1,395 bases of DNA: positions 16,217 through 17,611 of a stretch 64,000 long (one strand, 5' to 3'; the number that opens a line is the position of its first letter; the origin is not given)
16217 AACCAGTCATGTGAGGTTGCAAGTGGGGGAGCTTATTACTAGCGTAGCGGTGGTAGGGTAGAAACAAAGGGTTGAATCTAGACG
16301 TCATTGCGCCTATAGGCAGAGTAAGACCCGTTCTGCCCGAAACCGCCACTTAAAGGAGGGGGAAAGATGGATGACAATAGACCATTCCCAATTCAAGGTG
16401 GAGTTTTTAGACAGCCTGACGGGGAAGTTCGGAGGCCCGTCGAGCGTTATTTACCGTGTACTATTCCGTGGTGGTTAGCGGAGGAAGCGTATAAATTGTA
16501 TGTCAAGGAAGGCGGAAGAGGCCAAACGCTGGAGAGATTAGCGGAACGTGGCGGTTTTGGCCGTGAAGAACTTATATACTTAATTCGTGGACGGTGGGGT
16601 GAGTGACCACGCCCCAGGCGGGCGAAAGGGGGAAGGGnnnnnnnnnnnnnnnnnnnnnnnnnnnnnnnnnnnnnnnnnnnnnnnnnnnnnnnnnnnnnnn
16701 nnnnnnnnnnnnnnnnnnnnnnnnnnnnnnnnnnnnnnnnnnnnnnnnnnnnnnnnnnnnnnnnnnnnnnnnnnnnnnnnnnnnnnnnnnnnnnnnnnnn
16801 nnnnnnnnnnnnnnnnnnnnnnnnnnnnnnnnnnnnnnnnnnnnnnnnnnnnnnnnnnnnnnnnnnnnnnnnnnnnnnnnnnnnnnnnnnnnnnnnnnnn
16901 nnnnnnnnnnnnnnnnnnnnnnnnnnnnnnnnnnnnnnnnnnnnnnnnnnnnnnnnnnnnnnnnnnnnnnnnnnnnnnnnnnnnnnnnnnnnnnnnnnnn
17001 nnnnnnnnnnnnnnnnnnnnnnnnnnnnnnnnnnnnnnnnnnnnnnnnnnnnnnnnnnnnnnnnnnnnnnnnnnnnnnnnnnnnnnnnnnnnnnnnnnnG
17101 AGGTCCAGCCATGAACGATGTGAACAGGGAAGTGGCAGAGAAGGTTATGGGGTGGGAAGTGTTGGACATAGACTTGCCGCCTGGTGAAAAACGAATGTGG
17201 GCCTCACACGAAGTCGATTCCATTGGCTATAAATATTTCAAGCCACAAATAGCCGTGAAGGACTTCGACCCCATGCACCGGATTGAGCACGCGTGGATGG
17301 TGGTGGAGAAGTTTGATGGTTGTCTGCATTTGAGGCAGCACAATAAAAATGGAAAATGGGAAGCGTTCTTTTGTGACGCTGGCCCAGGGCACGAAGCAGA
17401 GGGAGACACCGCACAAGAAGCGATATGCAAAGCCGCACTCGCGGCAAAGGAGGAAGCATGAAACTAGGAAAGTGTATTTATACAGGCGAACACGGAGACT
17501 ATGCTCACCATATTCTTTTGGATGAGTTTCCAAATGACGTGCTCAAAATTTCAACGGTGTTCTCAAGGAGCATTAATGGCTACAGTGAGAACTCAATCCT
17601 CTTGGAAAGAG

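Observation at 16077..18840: GC-richer accessory island of small Cys/His-rich proteins with its own G-rich RBS dialect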

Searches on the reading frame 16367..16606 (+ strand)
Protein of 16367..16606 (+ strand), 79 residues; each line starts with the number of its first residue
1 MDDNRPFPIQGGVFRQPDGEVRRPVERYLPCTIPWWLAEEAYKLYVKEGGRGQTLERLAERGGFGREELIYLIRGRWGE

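Call 11: search_protein_families(library=pfam, proteins=[window:16367-16606:+], max_evalue=0.1)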
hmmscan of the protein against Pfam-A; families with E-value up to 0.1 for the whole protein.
window:16367-16606:+ (79 aa): 1 family
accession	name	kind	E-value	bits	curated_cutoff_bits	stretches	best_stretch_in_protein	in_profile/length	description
PF05584.17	Sulfolobus_pRN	-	0.039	14.5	20.8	1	51-74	17-41/72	Sulfolobus plasmid regulatory protein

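Call 12: search_protein_families(library=phrogs, proteins=[window:16367-16606:+], max_evalue=0.1)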
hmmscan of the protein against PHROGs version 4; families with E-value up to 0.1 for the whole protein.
window:16367-16606:+ (79 aa): 0 families

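Call 45: search_protein_families(library=ncbifam, proteins=[window:16367-16606:+], max_evalue=0.1)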
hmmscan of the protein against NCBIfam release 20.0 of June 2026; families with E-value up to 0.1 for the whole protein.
window:16367-16606:+ (79 aa): 0 families

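Call 46: search_protein_families(library=padloc, proteins=[window:16367-16606:+], max_evalue=0.1)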
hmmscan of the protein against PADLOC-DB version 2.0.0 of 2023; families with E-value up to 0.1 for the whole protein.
window:16367-16606:+ (79 aa): 0 families

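Call 70: search_dna_similar(query=window:16367-16606:+, collection=phages, mode=protein, max_rows=12, max_evalue=0.01)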
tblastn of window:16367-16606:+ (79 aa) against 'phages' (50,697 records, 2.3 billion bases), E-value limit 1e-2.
No match.

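Call 72: find_homologous_proteins(query=window:16367-16606:+, max_evalue=0.01)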
Query window:16367-16606:+ (79 aa): 352 proteins with E <= 0.01 among 355 candidates; the best 120 are listed.
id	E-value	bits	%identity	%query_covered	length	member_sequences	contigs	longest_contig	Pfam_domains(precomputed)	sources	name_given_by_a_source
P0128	5.7e-48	179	100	100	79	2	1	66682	-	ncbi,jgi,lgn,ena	ncbi:MAG: hypothetical protein WC444_06295 [Candidatus Paceibacterota bacterium]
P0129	4.9e-42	160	89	100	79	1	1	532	-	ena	-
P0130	5.7e-29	118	74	91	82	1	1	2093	-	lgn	-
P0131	6.0e-29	118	73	90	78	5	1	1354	-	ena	-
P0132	1.7e-27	113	70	92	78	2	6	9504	-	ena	-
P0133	2.2e-27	113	70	94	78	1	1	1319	-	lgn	-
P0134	2.3e-27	113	71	80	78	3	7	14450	-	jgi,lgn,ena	-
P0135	2.9e-27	113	71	92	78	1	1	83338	-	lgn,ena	-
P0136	3.3e-27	112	70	94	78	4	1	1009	-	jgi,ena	-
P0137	2.2e-25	107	64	97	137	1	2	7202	-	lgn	-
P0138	2.5e-25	106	64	92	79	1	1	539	-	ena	-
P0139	4.6e-25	106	67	92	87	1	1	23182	-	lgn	-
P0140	4.8e-25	106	70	92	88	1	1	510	-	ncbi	-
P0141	5.1e-25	105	70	94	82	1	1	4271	-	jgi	jgi:hypothetical protein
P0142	6.2e-25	105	66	92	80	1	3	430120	-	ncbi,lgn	-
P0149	6.7e-24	102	65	96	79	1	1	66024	-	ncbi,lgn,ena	-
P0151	8.1e-24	102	63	91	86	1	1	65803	-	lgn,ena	-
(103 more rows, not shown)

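Call 74: find_encoding_contigs(protein=P0149, flank=10000, max_places=2)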
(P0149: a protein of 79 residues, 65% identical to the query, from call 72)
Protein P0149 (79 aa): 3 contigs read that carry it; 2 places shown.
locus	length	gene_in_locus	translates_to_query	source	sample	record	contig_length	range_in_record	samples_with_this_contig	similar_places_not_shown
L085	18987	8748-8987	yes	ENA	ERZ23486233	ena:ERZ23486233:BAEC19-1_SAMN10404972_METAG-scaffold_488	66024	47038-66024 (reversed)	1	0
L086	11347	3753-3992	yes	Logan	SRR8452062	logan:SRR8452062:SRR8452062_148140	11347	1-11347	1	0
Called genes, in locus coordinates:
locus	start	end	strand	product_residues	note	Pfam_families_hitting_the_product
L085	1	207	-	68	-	?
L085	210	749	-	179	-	-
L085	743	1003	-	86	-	-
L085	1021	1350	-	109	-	-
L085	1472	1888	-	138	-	-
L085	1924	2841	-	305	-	-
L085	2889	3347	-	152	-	-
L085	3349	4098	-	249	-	-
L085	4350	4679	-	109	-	-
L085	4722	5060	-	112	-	-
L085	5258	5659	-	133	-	-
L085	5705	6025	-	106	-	-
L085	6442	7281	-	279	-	-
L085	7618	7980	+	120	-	-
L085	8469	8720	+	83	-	-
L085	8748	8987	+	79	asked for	-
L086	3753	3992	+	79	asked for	-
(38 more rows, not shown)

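Call 75: find_encoding_contigs(protein=P0151, flank=10000, max_places=2)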
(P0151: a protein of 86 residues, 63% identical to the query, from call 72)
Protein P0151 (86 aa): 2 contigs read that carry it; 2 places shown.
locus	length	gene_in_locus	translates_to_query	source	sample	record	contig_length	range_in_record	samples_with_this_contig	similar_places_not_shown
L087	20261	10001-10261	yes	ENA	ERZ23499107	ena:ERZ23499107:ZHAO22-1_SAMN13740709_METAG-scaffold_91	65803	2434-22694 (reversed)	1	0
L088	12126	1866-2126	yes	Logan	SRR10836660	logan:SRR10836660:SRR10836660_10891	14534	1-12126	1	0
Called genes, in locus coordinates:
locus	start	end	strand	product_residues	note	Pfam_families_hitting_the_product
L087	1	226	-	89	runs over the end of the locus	-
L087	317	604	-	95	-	-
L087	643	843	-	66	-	-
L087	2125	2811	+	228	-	-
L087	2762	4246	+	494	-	-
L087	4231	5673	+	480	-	PF06381:Phage_portal_3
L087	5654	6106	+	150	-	-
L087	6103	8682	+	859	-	PF04233:Phage_Mu_F, PF15887:Peptidase_Mx (weak)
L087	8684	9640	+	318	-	PF21338:Top1B_N_bact (weak), PF01028:Topoisom_I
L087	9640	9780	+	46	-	-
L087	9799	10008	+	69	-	-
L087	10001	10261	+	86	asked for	-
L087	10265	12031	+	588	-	-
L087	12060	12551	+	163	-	-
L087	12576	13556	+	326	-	PF04454:Linocin_M18, PF19774:DUF6260, PF09950:Major_capside (weak)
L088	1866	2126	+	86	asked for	-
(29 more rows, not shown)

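Call 79: find_encoding_contigs(protein=P0129, flank=5000, max_places=3)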
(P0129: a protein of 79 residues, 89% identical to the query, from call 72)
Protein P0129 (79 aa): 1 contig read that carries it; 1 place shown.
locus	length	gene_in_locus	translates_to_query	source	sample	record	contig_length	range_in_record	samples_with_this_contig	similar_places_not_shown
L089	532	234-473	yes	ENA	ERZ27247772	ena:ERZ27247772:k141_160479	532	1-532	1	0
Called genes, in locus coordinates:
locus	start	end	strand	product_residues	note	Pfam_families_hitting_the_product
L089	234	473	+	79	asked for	-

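Call 82: find_encoding_contigs(protein=P0132, flank=4000, max_places=3)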
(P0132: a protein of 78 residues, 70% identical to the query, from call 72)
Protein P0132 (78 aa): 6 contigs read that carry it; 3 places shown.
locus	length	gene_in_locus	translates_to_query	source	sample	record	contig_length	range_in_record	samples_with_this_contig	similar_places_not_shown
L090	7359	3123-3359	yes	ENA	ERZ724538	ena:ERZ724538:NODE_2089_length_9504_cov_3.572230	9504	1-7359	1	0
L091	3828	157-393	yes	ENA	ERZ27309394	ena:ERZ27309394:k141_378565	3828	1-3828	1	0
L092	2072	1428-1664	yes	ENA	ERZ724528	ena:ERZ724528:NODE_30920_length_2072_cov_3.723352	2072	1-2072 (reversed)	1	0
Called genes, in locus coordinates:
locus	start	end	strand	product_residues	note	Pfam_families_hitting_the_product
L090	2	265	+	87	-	?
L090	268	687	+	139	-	PF10905:DUF2695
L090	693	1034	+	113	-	-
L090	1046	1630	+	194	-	PF01844:HNH, PF14279:HNH_5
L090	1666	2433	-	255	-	-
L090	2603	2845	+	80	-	-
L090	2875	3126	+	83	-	-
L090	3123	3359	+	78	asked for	-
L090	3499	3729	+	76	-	-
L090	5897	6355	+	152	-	PF00583:Acetyltransf_1, PF13508:Acetyltransf_7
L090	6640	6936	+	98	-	-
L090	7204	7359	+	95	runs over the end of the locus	-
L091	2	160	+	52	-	?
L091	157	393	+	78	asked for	-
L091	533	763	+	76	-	-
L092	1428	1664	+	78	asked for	-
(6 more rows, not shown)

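Call 83: find_encoding_contigs(protein=P0135, flank=4000, max_places=2)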
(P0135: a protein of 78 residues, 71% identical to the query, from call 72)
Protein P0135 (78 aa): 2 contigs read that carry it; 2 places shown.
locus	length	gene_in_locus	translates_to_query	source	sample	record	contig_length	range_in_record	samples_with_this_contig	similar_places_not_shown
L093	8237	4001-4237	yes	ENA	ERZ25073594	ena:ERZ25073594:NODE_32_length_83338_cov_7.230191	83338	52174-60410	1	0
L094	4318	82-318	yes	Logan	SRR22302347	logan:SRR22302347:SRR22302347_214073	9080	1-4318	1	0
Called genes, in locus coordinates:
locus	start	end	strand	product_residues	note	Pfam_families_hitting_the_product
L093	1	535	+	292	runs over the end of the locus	-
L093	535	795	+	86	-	-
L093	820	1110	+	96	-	-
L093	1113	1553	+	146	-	-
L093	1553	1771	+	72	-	-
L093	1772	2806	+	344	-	PF13479:AAA_24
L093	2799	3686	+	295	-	-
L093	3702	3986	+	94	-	-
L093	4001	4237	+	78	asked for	-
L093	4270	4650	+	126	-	-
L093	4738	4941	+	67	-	-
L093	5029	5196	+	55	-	-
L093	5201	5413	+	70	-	-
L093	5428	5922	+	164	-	PF14216:DUF4326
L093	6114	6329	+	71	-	-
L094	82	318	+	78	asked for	-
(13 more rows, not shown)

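Call 84: find_encoding_contigs(protein=P0130, flank=4000, max_places=2)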
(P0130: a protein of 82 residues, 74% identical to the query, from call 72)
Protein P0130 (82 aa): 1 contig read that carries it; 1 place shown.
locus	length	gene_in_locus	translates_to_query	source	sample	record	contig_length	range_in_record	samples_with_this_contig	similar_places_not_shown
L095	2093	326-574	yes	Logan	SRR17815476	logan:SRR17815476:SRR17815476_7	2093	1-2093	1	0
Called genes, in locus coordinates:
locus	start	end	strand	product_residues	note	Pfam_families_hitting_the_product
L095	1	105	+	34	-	?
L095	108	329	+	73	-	-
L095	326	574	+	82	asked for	-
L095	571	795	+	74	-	-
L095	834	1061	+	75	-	-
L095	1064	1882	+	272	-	-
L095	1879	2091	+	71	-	?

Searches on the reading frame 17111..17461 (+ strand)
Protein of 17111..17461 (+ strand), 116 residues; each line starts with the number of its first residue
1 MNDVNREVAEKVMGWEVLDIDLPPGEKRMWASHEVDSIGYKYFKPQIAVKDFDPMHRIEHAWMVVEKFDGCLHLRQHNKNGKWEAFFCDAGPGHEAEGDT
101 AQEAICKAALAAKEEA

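Call 11: search_protein_families(library=pfam, proteins=[window:17111-17461:+], max_evalue=0.1)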
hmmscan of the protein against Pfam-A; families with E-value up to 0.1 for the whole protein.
window:17111-17461:+ (116 aa): 1 family
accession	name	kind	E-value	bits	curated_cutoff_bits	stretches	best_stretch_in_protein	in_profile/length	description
PF18066.6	Phage_ABA_S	-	4.4e-18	66.2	27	1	8-110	3-89/89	Phage ABA sandwich domain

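Call 12: search_protein_families(library=phrogs, proteins=[window:17111-17461:+], max_evalue=0.1)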
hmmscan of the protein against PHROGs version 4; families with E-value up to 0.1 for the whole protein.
window:17111-17461:+ (116 aa): 3 families
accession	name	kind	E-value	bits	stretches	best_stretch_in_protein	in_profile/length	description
phrog_8017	-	unknown function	2.1e-14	54.5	1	3-115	5-107/111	-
phrog_4389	-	unknown function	0.0075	17.5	1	45-113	50-122/135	-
phrog_20182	-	unknown function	0.036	15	1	25-88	15-74/114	-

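Call 36: search_solved_structures(query=window:17111-17461:+, max_evalue=1, show_alignments=1)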
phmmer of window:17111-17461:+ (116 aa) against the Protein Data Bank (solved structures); distinct sequences matched with E-value up to 1: 1.
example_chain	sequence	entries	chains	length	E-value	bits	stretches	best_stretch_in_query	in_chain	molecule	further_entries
1r7l_A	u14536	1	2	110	0.00011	25.7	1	56-112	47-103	Phage protein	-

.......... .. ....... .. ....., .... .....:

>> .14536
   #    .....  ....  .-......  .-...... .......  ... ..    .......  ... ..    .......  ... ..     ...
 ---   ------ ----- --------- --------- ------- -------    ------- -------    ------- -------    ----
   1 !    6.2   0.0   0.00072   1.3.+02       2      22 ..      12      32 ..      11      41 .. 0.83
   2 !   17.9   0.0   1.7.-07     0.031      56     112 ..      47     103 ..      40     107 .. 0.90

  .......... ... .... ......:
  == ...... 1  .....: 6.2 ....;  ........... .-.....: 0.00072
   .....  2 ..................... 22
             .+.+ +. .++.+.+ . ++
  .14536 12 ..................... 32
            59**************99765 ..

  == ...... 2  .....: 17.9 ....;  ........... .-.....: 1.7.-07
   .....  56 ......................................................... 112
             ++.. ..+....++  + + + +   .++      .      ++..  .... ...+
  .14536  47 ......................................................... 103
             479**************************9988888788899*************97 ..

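Call 45: search_protein_families(library=ncbifam, proteins=[window:17111-17461:+], max_evalue=0.1)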
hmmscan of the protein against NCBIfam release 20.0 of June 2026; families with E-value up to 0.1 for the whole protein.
window:17111-17461:+ (116 aa): 0 families

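Call 46: search_protein_families(library=padloc, proteins=[window:17111-17461:+], max_evalue=0.1)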
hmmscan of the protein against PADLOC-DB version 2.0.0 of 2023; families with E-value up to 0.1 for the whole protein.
window:17111-17461:+ (116 aa): 0 families

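Call 55: search_dna_similar(query=window:17111-17461:+, collection=phages, mode=protein, max_rows=15, max_evalue=0.001)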
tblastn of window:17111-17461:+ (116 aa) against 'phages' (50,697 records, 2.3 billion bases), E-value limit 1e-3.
No match.

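Call 63: find_related_loci(query=window:17111-17461:+, collection=viral_contigs, flank=5000)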
Query window:17111-17461:+ (116 aa) in viral_contigs; peptide patterns used: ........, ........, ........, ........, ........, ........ (x = any residue, [..] = any of these).
11 stretches matched a pattern; 7 encode a relative of the query (tblastn E <= 1e-3); 7 distinct loci.
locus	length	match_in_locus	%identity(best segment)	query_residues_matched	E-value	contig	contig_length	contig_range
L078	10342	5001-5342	61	1-106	3e-40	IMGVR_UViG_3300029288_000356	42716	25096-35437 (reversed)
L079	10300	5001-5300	32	2-110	1e-9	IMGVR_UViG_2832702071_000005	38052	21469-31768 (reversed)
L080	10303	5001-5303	32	4-110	1e-8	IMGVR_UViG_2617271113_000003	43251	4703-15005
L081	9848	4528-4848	34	1-112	3e-7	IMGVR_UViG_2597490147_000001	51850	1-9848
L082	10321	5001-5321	27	3-112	2e-5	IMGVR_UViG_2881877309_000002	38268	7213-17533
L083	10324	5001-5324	32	8-112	2e-4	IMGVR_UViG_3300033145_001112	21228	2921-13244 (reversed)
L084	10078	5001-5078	54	3-28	3e-4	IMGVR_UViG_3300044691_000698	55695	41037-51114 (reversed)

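Call 99: search_protein_families(library=pfam, proteins=[L096:5594-5815:+, L096:5414-5569:+, L096:6138-6656:+, L096:7922-8686:+, L096:9433-9618:+, L096:9652-9861:+, L096:10209-10589:+, L096:9017-9238:+, L096:8833-9048:+], max_evalue=0.01)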
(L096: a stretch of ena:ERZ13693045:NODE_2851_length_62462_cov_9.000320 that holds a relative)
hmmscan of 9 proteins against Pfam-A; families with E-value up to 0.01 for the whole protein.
L096:5594-5815:+ (73 aa): 1 family
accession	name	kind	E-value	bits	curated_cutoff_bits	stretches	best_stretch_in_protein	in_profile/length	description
PF24729.2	Acb2_Tad1_hairpin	-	7.7e-20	71.3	27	1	11-67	1-58/58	Acb2/Tad1, hairpin domain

L096:5414-5569:+ (51 aa): 0 families

L096:6138-6656:+ (172 aa): 0 families

L096:7922-8686:+ (254 aa): 0 families

L096:9433-9618:+ (61 aa): 0 families

L096:9652-9861:+ (69 aa): 0 families

L096:10209-10589:+ (126 aa): 0 families

L096:9017-9238:+ (73 aa): 0 families

L096:8833-9048:+ (71 aa): 5 families
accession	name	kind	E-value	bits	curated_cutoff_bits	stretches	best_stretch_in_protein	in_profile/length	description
PF13384.12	HTH_23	-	0.00059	20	24.6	1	19-53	7-42/50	Homeodomain-like domain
PF13518.12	HTH_28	-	0.0029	18.1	25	1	19-51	4-35/52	Helix-turn-helix domain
PF13936.12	HTH_38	-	0.0031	17.7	27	1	20-52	12-44/44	Helix-turn-helix domain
PF04218.19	CENP-B_N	-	0.0081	16.2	21.2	0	19-50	14-44/53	CENP-B N-terminal DNA-binding domain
PF13551.12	HTH_29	-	0.0088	16.5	28.1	0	27-51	10-35/64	Winged helix-turn helix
